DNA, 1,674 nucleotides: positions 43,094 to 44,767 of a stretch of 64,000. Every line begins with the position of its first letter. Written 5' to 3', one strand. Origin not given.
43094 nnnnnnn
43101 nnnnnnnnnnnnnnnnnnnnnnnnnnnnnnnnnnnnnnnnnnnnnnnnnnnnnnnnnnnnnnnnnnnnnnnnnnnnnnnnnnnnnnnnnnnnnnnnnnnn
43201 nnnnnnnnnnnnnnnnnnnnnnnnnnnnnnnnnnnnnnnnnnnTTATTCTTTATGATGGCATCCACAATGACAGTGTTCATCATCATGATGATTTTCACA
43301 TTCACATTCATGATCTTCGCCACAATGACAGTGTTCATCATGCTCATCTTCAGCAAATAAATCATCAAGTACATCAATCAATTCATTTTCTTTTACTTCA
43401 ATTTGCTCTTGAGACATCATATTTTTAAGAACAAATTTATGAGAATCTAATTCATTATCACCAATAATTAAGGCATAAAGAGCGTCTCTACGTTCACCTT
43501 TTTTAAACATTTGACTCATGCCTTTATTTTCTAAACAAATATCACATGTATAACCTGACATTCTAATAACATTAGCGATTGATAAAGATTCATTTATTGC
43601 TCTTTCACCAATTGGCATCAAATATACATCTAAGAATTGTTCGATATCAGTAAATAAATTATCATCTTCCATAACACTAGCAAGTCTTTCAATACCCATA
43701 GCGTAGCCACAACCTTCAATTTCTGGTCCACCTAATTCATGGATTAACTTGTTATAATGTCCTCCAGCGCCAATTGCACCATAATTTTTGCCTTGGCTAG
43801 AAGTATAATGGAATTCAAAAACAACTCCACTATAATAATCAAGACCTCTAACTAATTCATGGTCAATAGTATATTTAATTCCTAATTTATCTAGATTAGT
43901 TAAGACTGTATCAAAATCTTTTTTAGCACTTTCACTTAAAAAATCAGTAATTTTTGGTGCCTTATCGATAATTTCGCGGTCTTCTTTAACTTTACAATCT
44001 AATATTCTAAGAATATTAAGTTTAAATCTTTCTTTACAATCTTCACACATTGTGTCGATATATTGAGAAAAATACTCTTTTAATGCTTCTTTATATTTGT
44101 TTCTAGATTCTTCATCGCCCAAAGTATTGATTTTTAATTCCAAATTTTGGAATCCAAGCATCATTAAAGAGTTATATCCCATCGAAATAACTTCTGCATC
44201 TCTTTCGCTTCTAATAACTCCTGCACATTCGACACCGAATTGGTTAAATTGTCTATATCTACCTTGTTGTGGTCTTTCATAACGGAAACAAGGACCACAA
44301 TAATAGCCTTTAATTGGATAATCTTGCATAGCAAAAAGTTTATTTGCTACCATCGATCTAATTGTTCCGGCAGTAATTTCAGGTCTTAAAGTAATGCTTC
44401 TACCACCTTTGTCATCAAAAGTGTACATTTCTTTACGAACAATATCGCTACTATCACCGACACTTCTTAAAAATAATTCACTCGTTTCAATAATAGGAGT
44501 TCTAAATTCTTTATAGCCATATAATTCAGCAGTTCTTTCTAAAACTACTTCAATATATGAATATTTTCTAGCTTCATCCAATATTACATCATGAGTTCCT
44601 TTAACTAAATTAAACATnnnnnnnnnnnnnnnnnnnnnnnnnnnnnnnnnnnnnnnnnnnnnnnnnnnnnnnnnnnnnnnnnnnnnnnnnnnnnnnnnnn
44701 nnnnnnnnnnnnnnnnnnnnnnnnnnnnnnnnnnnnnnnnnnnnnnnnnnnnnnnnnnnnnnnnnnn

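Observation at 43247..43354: His/Cys/acidic metal-binding-like tail on histidyl-tRNA synthetase, built by an internal 22-nt duplication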

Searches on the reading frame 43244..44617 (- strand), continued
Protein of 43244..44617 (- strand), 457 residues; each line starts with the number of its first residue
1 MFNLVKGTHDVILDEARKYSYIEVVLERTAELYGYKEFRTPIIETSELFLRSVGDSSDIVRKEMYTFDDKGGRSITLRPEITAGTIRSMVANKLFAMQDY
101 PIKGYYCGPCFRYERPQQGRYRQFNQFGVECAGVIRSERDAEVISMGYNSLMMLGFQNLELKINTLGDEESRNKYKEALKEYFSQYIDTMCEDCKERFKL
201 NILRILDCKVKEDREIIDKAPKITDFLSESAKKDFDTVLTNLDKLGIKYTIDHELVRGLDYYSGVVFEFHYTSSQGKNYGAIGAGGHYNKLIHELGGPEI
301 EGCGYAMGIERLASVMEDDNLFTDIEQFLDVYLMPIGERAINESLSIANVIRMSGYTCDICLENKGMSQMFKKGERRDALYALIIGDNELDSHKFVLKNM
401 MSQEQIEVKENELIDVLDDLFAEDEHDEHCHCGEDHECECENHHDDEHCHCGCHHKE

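Call 43: predict_structure(alignment_id=A3)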
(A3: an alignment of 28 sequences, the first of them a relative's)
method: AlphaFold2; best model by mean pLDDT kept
length: 457 residues; sequences in the alignment: 28
mean_pLDDT: 75.1   pTM: 0.69
mean pLDDT of the five models: 75.1, 72.8, 70.9, 67.9, 66.3
residues with pLDDT >= 90: 165; 70-90: 162; 50-70: 32; < 50: 98
segments of 3 or more residues with pLDDT < 50: 1-10, 40-82, 112-122, 424-457
pLDDT, mean of each block of 10 residues (from residue 1): 37 72 91 81 40 33 36 37 60 73 79 41 71 91 96 91 91 91 95 83 80 89 91 96 96 72 87 81 86 79 87 85 71 92 91 91 85 86 93 93 92 92 46 29 30 28
secondary structure, 60 per line:
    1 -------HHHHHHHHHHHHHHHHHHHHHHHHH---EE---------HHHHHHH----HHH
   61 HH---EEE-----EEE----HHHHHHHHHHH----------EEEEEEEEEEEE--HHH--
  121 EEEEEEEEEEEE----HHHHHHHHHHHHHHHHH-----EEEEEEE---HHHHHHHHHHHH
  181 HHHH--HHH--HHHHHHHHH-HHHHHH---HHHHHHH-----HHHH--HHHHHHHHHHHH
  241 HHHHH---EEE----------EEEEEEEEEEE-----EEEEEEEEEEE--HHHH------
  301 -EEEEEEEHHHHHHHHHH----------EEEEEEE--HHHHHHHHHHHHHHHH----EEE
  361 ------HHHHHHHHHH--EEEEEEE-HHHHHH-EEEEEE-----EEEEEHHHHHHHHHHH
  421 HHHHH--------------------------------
elements in order: H8-32 H47-53 H58-62 E66-68 E74-76 H81-91 E102-113 E121-132 H137-153 E159-165 H169-184 H192-200 H202-207 H211-217 H223-226 H229-245 E249-251 E262-272 E278-288 H291-294 E302-308 H309-318 E329-335 H338-353 E358-360 H367-376 E379-385 H387-392 E394-399 E405-409 H410-425
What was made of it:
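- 43682..44599 (-): Class II catalytic core of HisRS (aa 7-312). The AF2 model is mostly confident here; low-confidence segments are aa 40-82 and 112-122 (call 43).
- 43364..43630 (-): Anticodon-binding domain (aa 330-418); its last helix runs to about aa 425. AF2 places a helix at 410-425 (call 43).
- On Class IIa histidyl-tRNA synthetase (HisRS): The AF2 alpha/beta domain is confident here (call 43).
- (5) The AF2 model is mostly confident for the enzyme body, but pLDDT is about 28-30 for aa 424-457 (call 43). It is predicted to be disordered (call 43).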

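Call 45: list_cluster_members(proteins=[P0001, P0004, P0006, P0024, P0055, P0123, P0124, P0125, P0130, P0054])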
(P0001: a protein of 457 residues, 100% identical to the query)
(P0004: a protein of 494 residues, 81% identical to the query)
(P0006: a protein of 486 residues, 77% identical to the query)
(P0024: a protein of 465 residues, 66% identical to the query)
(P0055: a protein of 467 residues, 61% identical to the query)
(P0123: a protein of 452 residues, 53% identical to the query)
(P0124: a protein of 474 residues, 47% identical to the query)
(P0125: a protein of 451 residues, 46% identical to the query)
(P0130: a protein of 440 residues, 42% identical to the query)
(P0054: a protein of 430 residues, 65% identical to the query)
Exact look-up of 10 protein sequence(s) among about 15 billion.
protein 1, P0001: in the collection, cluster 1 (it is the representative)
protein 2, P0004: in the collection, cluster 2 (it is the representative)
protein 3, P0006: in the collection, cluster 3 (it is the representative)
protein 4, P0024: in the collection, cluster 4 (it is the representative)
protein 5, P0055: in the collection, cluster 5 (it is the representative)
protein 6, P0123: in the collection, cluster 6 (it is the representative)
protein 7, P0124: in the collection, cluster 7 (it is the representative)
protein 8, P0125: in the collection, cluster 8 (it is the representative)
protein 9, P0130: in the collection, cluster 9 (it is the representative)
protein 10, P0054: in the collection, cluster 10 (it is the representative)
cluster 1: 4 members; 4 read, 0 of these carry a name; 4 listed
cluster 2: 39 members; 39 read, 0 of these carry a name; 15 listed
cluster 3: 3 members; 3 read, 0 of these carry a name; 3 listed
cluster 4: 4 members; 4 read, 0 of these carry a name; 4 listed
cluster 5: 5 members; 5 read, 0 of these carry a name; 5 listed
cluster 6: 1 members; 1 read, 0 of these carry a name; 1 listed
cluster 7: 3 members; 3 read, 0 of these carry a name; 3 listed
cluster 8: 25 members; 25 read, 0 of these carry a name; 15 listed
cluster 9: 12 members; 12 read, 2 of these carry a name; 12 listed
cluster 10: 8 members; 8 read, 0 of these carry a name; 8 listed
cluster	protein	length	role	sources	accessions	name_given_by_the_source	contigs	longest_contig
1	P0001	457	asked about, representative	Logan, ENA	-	-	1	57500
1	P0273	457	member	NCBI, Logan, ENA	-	-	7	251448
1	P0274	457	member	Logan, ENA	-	-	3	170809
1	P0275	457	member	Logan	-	-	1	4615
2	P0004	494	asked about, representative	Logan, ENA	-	-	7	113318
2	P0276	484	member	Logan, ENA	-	-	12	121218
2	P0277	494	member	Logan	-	-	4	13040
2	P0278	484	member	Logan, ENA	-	-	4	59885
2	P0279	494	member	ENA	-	-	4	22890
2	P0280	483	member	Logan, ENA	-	-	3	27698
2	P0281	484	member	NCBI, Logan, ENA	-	-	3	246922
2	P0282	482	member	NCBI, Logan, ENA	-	-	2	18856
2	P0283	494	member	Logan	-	-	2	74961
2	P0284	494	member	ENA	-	-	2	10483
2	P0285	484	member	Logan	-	-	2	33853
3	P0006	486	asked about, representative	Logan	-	-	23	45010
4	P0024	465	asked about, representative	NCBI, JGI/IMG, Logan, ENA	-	-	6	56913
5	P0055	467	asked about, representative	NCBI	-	-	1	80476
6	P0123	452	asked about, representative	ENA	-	-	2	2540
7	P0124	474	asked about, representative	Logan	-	-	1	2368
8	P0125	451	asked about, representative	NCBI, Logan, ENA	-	-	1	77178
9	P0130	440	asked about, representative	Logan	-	-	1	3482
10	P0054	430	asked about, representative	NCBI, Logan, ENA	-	-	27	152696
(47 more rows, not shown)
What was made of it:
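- The identical tail is present in 4 cluster members drawn from Logan, ENA and NCBI assemblies (call 45).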

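Call 62: search_solved_structures(query=window:43244-44617:-, max_evalue=1e-40, show_alignments=1)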
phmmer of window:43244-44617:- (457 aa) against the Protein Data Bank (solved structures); distinct sequences matched with E-value up to 1e-40: 8.
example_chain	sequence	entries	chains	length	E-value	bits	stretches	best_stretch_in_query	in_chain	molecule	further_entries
1qe0_A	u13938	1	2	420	2.7e-109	369.1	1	2-414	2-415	Histidine--tRNA ligase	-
5e3i_A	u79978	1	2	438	1.3e-81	277.8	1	5-421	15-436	Histidine--tRNA ligase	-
4rdx_A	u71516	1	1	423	6.3e-81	275.5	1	4-413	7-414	Histidine--tRNA ligase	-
1adj_A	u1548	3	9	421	5.8e-80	272.4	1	4-413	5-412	HISTIDYL-TRNA SYNTHETASE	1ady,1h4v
1htt_A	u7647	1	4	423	6.3e-80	272.2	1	4-412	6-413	HISTIDYL-TRNA SYNTHETASE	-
1kmm_A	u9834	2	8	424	6.3e-80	272.2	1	4-412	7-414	HISTIDYL-TRNA SYNTHETASE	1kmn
2el9_A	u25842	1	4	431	6.7e-80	272.1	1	4-412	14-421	Histidyl-tRNA synthetase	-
4e51_A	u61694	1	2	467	1.3e-78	267.9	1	5-393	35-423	Histidine--tRNA ligase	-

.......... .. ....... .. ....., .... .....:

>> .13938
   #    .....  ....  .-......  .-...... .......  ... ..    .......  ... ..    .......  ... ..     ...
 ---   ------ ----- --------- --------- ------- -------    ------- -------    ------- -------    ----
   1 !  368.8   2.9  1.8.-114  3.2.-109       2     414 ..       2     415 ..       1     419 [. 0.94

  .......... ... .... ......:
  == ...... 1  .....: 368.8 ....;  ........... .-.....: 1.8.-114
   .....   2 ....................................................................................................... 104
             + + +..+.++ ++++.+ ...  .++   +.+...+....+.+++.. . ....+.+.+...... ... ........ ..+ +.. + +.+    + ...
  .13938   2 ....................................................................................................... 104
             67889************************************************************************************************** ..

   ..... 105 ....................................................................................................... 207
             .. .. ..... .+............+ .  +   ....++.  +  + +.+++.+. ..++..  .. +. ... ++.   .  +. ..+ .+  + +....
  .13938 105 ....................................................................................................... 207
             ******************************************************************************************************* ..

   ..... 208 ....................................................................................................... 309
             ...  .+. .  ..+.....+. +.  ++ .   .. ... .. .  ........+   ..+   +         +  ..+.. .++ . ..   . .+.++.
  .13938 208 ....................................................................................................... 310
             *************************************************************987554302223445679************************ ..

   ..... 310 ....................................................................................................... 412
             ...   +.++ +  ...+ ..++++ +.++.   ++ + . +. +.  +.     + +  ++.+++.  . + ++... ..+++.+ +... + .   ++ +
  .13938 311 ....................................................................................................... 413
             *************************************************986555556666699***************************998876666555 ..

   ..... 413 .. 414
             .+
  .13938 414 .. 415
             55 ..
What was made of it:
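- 43244..44617 (-): hisS, histidyl-tRNA synthetase, 457 aa including the tail; stop codon TAA at 43244-43246. Best solved match is S. aureus HisRS 1QE0, E=2.7e-109 (call 62).
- On Class IIa histidyl-tRNA synthetase (HisRS): 1QE0 HisRS aligns over aa 2-414, E=2.7e-109 (call 62).
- Checked: The nearest solved structure, S. aureus HisRS 1QE0 (420 aa), aligns only to aa 2-414 (call 62).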

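Call 63: find_encoding_contigs(protein=P0013, flank=2000, max_places=1)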
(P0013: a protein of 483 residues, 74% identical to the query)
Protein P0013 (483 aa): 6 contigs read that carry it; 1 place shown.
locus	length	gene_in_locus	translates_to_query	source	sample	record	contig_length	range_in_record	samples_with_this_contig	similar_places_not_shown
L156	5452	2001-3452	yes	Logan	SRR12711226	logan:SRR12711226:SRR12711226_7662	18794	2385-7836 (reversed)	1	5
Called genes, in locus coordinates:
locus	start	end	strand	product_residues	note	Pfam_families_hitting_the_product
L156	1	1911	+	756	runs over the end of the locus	PF13328:HD_4, PF01966:HD, PF04607:RelA_SpoT, PF02824:TGS, PF28438:RelA_RIS, PF13291:ACT_4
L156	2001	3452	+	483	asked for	PF13393:tRNA-synt_His, PF00587:tRNA-synt_2b, PF03129:HGTP_anticodon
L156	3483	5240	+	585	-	PF01336:tRNA_anti-codon, PF00152:tRNA-synt_2, PF02938:GAD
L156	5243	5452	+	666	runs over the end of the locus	PF00456:Transketolase_N, PF02779:Transket_pyr, PF22613:Transketolase_C_1, PF02780:Transketolase_C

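Call 64: find_encoding_contigs(protein=P0010, flank=2000, max_places=1)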
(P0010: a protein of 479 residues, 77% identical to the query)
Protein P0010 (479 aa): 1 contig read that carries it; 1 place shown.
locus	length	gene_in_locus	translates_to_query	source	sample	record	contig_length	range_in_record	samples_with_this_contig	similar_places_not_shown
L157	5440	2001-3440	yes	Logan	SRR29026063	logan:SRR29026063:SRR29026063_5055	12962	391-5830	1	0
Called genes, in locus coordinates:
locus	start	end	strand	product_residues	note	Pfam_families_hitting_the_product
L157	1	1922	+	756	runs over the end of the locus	PF13328:HD_4, PF01966:HD, PF04607:RelA_SpoT, PF02824:TGS, PF28438:RelA_RIS, PF13291:ACT_4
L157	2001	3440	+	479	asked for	PF13393:tRNA-synt_His, PF00587:tRNA-synt_2b, PF03129:HGTP_anticodon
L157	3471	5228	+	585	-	PF01336:tRNA_anti-codon, PF00152:tRNA-synt_2, PF02938:GAD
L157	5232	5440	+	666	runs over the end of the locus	PF00456:Transketolase_N, PF02779:Transket_pyr, PF22613:Transketolase_C_1, PF02780:Transketolase_C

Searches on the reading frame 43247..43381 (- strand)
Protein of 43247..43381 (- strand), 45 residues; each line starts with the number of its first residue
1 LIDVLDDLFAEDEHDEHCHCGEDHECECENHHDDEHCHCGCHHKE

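Call 44: search_solved_structures(query=window:43247-43381:-, max_evalue=10, show_alignments=3)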
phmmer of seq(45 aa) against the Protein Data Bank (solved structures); distinct sequences matched with E-value up to 10: 0.
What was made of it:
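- The tail has no detectable sequence homologue among solved structures (call 44).
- Tried and rejected: A PDB sequence search with the tail found nothing, even at E<=10 (call 44).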
